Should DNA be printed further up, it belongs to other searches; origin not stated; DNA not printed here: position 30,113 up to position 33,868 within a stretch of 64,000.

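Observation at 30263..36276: Lower-GC defence-type island: MmeI-like Type IIG RM fusion, orphan gene, and Schlafen-like AlbA_2/HATPase_c_4 protein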

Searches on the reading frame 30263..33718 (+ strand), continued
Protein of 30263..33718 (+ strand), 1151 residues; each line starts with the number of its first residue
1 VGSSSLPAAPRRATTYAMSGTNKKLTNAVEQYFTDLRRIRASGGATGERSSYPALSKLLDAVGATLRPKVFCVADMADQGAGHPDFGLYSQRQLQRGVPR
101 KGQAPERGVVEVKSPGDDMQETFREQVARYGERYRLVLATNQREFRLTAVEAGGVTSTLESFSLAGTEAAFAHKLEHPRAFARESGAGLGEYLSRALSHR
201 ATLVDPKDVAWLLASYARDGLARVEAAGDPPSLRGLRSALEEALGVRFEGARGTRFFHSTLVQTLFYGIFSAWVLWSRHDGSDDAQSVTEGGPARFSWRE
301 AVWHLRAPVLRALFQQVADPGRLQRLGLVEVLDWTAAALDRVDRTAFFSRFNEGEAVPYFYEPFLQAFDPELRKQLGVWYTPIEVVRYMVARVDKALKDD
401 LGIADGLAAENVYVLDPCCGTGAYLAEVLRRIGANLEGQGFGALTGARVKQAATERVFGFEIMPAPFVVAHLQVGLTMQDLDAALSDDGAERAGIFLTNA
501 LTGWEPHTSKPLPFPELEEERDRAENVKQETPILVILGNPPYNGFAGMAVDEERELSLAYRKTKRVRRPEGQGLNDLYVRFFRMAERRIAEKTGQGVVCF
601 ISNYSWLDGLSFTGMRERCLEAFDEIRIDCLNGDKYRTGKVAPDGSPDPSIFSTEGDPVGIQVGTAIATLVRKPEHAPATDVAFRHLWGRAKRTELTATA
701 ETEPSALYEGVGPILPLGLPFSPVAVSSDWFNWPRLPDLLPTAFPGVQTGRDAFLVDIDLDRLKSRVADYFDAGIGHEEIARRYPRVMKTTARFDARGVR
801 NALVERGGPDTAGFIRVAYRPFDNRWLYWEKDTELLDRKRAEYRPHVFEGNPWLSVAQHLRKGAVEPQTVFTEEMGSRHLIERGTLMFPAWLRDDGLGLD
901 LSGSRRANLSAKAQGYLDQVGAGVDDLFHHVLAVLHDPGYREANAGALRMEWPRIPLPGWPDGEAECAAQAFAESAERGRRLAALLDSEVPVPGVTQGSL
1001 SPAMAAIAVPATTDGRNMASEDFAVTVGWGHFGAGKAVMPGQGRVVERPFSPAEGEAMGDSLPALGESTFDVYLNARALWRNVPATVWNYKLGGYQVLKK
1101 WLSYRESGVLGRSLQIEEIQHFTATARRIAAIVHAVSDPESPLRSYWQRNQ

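Call 62: find_related_loci(query=window:30263-33718:+, collection=metagenome_contigs, flank=8000)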
Query window:30263-33718:+ (1151 aa) in metagenome_contigs; peptide patterns used: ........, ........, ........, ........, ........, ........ (x = any residue, [..] = any of these).
600 stretches matched a pattern (row limit reached: there are more); 540 encode a relative of the query (tblastn E <= 1e-3); the best 80 are kept; 80 distinct loci.
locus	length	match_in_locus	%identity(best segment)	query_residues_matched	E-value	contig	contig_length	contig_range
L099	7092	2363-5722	74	18-1135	0e+0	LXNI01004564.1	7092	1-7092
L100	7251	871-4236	73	2-1134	0e+0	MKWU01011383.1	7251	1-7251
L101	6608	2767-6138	72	2-1133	0e+0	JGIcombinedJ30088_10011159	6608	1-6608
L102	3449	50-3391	71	12-1133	0e+0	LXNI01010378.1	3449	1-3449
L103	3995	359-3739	71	2-1134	0e+0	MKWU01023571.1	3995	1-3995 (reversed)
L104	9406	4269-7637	71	5-1137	0e+0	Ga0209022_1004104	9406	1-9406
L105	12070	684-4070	73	8-1140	0e+0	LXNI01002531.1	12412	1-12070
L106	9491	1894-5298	70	2-1138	0e+0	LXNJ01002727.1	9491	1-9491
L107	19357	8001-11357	70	17-1133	0e+0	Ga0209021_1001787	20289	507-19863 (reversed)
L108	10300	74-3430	70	17-1133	0e+0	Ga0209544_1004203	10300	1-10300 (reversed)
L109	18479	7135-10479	69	18-1137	0e+0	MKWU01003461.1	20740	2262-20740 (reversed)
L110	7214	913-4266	70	18-1133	0e+0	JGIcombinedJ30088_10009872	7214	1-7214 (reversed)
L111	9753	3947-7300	70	18-1133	0e+0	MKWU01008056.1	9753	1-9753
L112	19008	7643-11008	70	15-1147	0e+0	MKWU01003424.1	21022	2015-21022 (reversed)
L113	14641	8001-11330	70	22-1133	0e+0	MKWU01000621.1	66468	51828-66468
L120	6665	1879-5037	69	97-1134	0e+0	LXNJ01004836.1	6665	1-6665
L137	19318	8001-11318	72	22-1134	0e+0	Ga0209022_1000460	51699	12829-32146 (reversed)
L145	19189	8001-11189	54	24-1134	0e+0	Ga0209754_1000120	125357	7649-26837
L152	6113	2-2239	73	389-1134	0e+0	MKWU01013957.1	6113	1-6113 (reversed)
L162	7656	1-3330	53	24-1134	0e+0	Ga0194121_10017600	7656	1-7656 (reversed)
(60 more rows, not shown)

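Call 71: search_protein_families(library=pfam, alignment_id=A3, max_evalue=0.001)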
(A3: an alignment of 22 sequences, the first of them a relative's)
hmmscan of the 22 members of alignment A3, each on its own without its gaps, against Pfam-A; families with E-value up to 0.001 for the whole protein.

A. member 1, L097:11384-12478:+ (364 aa): 0 families

B. families by the number of members that match (of 22 scanned): 18 families
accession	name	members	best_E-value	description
PF00805.28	Pentapeptide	3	1.5e-42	Pentapeptide repeats (8 copies)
PF13599.13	Pentapeptide_4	3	4.4e-17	Pentapeptide repeat region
PF13576.12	Pentapeptide_3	3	6.6e-14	Pentapeptide repeats (9 copies)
PF01977.22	UbiD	1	9.8e-55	3-octaprenyl-4-hydroxybenzoate carboxy-lyase Rift-related domain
PF20696.2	UbiD_C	1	1.2e-33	3-octaprenyl-4-hydroxybenzoate carboxy-lyase C-terminal domain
PF13271.11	DUF4062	1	3.5e-30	Domain of unknown function (DUF4062)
PF13304.12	AAA_21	1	2.9e-25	AAA domain, putative AbiEii toxin, Type IV TA system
PF20695.2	UbiD_N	1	2.3e-16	3-octaprenyl-4-hydroxybenzoate carboxy-lyase N-terminal domain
PF13175.12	AAA_15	1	1.1e-14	AAA ATPase domain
PF07728.20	AAA_5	1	9.5e-14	AAA domain (dynein-related subfamily)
PF02463.25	SMC_N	1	2.4e-12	RecF/RecN/SMC N terminal domain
PF01844.29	HNH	1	3.6e-12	HNH endonuclease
PF04326.19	SLFN_AlbA_2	1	1.1e-09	Schlafen, AlbA_2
PF14279.12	HNH_5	1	4.5e-07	HNH endonuclease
PF06252.17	GemA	1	7.6e-07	Bacteriophage Mu, GemA protein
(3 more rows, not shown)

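Call 72: search_protein_families(library=padloc, alignment_id=A3, max_evalue=0.001)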
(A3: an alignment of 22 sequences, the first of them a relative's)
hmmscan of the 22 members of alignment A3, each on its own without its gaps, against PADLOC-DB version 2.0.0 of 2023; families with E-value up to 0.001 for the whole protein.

A. member 1, L097:11384-12478:+ (364 aa): 0 families

B. families by the number of members that match (of 22 scanned): 142 families (the first 25 are shown)
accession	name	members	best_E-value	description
PDLC04175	HEC-01A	1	1.6e-110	-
PDLC04174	HEC-01A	1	5.4e-70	-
PDLC04177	HEC-01A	1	3.8e-48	-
PDLC04178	HEC-01A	1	3.8e-45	-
PDLC04176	HEC-01A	1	8.7e-41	-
PDLC04182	HEC-01A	1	3.8e-36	-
PDLC04183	HEC-01A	1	1.9e-31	-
PDLC04144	HEC-01B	1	1.6e-28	-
PDLC04135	mad3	1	2.2e-28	mads_3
PDLC02980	AriA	1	8e-27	-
PDLC04391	PDC-M07A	1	6.5e-24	-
PDLC04179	HEC-01A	1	1.5e-23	-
PDLC04180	HEC-01A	1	8.7e-23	-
PDLC04184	HEC-01A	1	9e-23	-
PDLC04393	PDC-M07A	1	4.9e-22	-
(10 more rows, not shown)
